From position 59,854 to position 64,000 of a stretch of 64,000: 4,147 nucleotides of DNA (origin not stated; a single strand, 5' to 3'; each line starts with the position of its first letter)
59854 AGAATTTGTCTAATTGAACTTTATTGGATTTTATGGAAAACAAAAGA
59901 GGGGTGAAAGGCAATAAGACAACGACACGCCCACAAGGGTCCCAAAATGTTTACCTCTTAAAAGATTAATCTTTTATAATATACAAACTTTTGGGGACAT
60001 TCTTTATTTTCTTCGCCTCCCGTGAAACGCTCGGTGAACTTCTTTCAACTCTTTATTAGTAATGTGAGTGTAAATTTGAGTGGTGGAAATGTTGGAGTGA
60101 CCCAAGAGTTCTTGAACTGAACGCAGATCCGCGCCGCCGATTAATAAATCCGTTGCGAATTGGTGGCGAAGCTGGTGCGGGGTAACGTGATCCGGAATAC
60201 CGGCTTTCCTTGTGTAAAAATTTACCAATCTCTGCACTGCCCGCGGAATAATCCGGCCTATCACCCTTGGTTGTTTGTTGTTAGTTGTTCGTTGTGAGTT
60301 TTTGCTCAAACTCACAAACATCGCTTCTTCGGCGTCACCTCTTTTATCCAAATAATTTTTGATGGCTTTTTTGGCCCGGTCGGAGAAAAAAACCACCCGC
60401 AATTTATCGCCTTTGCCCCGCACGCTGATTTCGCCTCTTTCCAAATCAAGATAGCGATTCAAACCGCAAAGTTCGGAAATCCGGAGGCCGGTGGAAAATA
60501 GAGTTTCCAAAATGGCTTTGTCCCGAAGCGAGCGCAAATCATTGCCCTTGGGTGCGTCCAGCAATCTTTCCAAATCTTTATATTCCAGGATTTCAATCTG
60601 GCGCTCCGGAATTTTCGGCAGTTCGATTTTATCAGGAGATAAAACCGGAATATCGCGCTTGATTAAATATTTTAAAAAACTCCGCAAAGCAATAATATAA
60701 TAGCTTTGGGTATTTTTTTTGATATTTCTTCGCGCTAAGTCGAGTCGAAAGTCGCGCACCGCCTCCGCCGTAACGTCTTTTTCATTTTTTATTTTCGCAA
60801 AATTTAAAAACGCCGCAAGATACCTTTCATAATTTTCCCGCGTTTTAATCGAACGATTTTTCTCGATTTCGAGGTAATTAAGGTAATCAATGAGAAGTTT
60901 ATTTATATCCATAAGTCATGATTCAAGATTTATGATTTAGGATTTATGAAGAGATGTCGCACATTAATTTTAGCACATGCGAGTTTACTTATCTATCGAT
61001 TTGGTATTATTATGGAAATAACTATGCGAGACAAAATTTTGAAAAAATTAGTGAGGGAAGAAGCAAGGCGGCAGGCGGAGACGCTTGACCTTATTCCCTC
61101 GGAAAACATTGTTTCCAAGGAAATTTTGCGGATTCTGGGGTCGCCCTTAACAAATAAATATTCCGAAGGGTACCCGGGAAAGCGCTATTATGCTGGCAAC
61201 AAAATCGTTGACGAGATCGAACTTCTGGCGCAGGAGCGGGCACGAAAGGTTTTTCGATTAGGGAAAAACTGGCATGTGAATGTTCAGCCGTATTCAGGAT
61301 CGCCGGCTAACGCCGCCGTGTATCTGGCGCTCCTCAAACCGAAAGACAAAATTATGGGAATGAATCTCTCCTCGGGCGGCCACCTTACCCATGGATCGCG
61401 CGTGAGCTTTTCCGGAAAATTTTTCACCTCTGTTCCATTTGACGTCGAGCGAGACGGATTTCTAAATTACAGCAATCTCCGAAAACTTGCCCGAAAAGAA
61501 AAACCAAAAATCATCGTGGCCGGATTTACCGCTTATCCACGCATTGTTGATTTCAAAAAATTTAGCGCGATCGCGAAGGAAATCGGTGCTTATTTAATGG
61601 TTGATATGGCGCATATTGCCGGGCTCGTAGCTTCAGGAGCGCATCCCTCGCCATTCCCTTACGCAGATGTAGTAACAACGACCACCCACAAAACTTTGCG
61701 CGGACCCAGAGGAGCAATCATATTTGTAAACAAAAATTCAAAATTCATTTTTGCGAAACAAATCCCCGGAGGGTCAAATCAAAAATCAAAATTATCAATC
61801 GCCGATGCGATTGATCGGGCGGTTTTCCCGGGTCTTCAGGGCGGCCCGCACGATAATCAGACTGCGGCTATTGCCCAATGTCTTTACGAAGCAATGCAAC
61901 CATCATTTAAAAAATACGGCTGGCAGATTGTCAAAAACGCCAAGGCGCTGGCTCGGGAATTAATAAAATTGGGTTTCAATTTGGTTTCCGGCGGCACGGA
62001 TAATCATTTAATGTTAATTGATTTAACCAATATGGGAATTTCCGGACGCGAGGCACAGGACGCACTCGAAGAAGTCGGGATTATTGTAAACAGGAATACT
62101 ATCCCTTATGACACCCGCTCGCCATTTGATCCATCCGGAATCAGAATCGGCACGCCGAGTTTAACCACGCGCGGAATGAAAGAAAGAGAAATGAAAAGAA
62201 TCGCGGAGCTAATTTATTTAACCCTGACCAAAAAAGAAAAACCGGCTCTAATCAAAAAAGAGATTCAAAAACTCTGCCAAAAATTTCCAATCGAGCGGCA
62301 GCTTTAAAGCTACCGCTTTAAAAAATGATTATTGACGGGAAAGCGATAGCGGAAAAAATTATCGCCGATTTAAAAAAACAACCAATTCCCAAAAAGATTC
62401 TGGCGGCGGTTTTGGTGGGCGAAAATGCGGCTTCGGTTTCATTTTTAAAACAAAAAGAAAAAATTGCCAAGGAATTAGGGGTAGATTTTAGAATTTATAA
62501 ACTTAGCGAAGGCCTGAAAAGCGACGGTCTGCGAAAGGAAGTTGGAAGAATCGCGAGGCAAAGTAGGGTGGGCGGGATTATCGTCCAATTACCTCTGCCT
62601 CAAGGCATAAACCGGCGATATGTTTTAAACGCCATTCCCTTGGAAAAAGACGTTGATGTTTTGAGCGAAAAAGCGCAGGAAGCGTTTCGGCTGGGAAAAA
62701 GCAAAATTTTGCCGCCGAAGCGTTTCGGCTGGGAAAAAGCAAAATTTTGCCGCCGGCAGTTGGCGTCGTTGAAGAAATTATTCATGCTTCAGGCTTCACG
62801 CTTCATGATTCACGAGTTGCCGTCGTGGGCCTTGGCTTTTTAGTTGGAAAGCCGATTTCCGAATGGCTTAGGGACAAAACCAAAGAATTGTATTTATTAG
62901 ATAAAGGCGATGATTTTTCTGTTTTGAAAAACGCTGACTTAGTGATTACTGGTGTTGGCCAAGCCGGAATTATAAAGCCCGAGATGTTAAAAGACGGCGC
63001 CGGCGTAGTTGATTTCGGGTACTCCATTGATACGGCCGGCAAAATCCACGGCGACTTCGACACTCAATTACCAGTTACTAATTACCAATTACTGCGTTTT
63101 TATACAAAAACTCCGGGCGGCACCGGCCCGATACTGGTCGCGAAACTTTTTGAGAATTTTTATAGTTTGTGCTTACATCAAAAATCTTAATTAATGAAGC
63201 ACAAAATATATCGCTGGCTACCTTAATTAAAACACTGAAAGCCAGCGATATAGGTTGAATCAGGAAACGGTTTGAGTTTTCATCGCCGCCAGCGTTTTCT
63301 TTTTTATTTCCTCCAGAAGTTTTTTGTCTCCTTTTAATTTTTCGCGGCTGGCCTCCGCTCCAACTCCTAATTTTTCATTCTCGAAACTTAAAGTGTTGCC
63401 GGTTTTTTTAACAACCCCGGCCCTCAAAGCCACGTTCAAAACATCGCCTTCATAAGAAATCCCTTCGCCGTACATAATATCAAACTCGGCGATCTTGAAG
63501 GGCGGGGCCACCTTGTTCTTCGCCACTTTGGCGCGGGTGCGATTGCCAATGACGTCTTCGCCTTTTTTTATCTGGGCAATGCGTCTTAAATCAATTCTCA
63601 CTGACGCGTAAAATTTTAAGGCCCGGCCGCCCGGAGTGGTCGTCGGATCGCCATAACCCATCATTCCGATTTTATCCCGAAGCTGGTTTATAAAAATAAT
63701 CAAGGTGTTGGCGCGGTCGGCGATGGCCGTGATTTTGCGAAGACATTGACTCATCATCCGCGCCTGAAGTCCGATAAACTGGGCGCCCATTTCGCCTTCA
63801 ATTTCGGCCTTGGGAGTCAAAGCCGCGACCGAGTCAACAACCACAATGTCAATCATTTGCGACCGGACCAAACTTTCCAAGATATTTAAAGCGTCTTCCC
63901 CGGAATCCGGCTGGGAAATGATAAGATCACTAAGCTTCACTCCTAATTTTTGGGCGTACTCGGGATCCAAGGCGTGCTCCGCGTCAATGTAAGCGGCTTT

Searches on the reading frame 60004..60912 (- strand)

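Call 23: search_protein_families(library=pfam, proteins=[window:60004-60912:-], max_evalue=0.001)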
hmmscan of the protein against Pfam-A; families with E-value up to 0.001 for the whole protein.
window:60004-60912:- (302 aa): 4 families
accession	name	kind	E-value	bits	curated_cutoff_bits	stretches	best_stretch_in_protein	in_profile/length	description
PF00589.27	Phage_integrase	-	3.1e-39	134.9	27.1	1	109-286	3-170/172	Phage integrase family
PF02899.23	Phage_int_SAM_1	-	2.7e-13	50.4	22.3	1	8-86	2-82/83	Phage integrase, N-terminal SAM-like domain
PF13495.12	Phage_int_SAM_4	-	8e-10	39.4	27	1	14-88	9-83/85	Phage integrase, N-terminal SAM-like domain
PF13102.12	Phage_int_SAM_5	-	4e-06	27.5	22.3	1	16-89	13-88/98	Phage integrase SAM-like domain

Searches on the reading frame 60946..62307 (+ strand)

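Call 23: search_protein_families(library=pfam, proteins=[window:60946-62307:+], max_evalue=0.001)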
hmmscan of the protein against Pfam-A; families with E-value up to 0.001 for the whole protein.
window:60946-62307:+ (453 aa): 3 families
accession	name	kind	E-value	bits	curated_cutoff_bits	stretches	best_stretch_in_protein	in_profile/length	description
PF00464.25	SHMT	-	1.1e-163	545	27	1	27-423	3-399/399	Serine hydroxymethyltransferase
PF01212.27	Beta_elim_lyase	-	1.6e-05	24.9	27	1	106-384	46-275/288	Beta-eliminating lyase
PF00155.27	Aminotran_1_2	-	7.7e-05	22.5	19.7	1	111-412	67-355/361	Aminotransferase class I and II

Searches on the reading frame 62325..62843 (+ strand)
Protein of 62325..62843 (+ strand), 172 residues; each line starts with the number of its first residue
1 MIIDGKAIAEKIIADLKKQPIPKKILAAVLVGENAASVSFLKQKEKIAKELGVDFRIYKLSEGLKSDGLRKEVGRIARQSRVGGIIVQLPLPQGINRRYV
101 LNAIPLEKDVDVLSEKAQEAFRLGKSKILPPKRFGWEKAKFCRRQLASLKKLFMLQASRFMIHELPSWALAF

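Call 18: find_encoding_contigs(protein=window:62325-62843:+, flank=10000, max_places=3)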
Protein window:62325-62843:+ (172 aa): no gene with exactly this product is on record in the collection.

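Call 23: search_protein_families(library=pfam, proteins=[window:62325-62843:+], max_evalue=0.001)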
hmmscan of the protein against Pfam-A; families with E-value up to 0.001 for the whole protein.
window:62325-62843:+ (172 aa): 1 family
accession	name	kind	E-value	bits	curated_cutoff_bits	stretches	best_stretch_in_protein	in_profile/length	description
PF00763.28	THF_DHG_CYH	-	2.4e-25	89.5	32.8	1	3-111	1-115/115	Tetrahydrofolate dehydrogenase/cyclohydrolase, catalytic domain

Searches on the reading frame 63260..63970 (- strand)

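Call 23: search_protein_families(library=pfam, proteins=[window:63260-63970:-], max_evalue=0.001)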
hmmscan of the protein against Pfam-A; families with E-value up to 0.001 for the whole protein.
window:63260-63970:- (236 aa): 2 families
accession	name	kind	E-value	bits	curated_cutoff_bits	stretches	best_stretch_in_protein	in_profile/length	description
PF00154.27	RecA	-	8.7e-82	274.9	27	1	1-172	92-262/262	recA bacterial DNA recombination protein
PF21096.2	RecA_C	-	5.7e-09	36.4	27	1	175-230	1-56/57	RecA C-terminal domain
